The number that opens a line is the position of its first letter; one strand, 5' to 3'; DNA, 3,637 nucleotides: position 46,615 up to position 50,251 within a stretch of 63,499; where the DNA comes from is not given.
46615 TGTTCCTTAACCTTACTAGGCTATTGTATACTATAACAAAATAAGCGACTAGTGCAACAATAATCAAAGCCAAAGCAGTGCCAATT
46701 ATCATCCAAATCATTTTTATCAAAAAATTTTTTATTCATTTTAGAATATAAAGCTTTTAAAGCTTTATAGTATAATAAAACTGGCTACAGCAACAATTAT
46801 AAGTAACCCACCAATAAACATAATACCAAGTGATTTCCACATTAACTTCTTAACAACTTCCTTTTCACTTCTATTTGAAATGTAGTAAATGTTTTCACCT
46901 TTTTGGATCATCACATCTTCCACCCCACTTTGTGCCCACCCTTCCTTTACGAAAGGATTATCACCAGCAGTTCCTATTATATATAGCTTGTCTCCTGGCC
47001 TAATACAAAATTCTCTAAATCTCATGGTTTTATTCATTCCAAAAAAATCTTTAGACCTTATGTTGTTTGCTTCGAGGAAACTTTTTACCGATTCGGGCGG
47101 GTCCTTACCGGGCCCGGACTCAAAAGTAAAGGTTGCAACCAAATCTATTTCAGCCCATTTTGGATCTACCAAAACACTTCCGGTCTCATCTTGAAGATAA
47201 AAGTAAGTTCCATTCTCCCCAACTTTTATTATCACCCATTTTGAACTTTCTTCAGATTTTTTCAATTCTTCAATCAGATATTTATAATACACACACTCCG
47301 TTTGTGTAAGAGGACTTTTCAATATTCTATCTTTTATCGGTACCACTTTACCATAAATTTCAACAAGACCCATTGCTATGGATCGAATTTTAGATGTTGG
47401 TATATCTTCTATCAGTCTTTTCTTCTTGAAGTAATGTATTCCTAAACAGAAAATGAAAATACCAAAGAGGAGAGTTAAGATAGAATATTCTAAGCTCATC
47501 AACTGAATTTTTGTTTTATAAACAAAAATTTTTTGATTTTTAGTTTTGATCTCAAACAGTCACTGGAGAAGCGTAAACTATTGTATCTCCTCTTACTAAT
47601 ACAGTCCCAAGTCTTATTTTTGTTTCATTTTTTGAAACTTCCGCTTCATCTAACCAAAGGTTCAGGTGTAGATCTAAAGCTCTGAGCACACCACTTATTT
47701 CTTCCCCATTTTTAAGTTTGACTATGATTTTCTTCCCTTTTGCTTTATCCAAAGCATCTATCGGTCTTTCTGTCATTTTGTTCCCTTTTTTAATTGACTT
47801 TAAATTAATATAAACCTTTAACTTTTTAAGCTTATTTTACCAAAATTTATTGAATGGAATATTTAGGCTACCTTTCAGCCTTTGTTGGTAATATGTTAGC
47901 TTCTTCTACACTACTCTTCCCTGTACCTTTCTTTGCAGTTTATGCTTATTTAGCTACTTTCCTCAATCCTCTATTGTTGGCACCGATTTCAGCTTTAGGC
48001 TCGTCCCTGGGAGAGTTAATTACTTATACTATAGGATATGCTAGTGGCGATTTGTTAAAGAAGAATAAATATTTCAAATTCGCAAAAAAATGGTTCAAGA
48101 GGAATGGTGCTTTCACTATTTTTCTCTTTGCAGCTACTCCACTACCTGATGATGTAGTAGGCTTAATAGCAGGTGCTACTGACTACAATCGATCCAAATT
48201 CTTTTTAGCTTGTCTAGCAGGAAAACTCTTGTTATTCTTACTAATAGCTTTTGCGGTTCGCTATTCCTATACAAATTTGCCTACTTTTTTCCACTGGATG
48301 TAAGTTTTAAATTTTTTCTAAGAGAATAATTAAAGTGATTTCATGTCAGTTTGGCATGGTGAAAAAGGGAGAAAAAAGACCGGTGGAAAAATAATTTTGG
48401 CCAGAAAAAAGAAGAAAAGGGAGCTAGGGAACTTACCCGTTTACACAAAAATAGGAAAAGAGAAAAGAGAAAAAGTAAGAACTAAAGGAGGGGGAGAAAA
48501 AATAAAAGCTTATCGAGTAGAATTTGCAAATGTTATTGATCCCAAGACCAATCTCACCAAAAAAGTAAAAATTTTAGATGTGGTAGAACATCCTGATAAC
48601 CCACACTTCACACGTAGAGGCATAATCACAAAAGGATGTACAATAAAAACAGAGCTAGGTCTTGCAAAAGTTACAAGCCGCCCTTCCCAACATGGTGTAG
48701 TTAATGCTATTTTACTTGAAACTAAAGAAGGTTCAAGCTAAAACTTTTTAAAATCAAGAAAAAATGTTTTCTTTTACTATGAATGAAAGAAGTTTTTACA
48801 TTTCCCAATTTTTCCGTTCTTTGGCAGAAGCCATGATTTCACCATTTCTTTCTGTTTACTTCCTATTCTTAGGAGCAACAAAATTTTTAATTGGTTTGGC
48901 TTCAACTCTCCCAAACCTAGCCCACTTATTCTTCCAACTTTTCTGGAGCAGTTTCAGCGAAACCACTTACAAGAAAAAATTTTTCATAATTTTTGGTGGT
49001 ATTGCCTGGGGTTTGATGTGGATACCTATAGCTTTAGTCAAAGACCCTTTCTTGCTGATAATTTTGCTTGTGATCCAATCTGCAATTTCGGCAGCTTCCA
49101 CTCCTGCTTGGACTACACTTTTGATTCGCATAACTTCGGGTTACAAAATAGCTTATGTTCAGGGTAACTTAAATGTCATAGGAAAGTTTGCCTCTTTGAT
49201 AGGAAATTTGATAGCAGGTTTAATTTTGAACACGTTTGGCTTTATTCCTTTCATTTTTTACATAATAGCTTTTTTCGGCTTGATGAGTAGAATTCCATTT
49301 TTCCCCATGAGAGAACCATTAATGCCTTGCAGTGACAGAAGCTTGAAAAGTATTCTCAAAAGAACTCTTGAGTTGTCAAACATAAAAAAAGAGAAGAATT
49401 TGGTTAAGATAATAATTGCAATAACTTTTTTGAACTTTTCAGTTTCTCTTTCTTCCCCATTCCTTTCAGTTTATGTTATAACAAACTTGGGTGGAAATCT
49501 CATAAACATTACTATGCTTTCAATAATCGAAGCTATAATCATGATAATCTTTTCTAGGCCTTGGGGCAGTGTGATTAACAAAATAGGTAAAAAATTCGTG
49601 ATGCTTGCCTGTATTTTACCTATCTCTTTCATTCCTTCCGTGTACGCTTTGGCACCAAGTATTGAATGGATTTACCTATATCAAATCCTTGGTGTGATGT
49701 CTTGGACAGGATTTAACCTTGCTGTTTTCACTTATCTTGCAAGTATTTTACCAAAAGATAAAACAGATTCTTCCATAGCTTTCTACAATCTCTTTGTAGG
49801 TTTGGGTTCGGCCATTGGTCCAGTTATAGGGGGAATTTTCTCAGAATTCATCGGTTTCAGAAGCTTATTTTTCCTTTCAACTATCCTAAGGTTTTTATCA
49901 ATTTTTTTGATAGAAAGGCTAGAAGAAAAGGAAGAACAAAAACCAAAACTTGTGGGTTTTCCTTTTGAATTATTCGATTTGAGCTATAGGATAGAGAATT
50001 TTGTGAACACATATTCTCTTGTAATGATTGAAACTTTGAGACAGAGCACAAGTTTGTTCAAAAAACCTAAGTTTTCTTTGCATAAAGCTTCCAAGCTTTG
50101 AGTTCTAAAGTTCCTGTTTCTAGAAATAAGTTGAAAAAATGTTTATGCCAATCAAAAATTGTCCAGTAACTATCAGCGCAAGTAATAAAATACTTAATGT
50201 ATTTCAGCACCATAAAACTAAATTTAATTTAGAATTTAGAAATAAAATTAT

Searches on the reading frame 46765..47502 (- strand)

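Call 104: search_protein_families(library=pfam, proteins=[window:46765-47502:-], max_evalue=0.00001)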
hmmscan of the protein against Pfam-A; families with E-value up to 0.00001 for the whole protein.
window:46765-47502:- (245 aa): 1 family
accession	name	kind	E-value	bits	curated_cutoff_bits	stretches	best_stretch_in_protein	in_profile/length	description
PF12483.13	GIDE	-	3.1e-13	49.9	23.6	1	82-235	12-154/160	E3 Ubiquitin ligase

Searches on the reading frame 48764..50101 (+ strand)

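Call 47: search_protein_families(library=ncbifam, proteins=[window:48764-50101:+], max_evalue=1e-10)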
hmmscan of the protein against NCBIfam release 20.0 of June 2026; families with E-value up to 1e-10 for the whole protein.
window:48764-50101:+ (445 aa): 4 families
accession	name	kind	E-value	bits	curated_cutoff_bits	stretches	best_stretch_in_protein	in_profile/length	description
TIGR00900.1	2A0121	subfamily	2.4e-14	53.5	319.6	0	247-393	34-184/364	H+ Antiporter protein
NF007372.0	PRK09874.1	equivalog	8.9e-14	51.4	571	0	260-382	67-188/408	multidrug efflux MFS transporter MdtG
TIGR00880.1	2_A_01_02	superfamily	1.4e-13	51.2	131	0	251-383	2-134/141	multidrug resistance protein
TIGR00899.1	2A0120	subfamily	6.6e-13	48.5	522.3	1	11-386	2-373/375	sugar efflux transporter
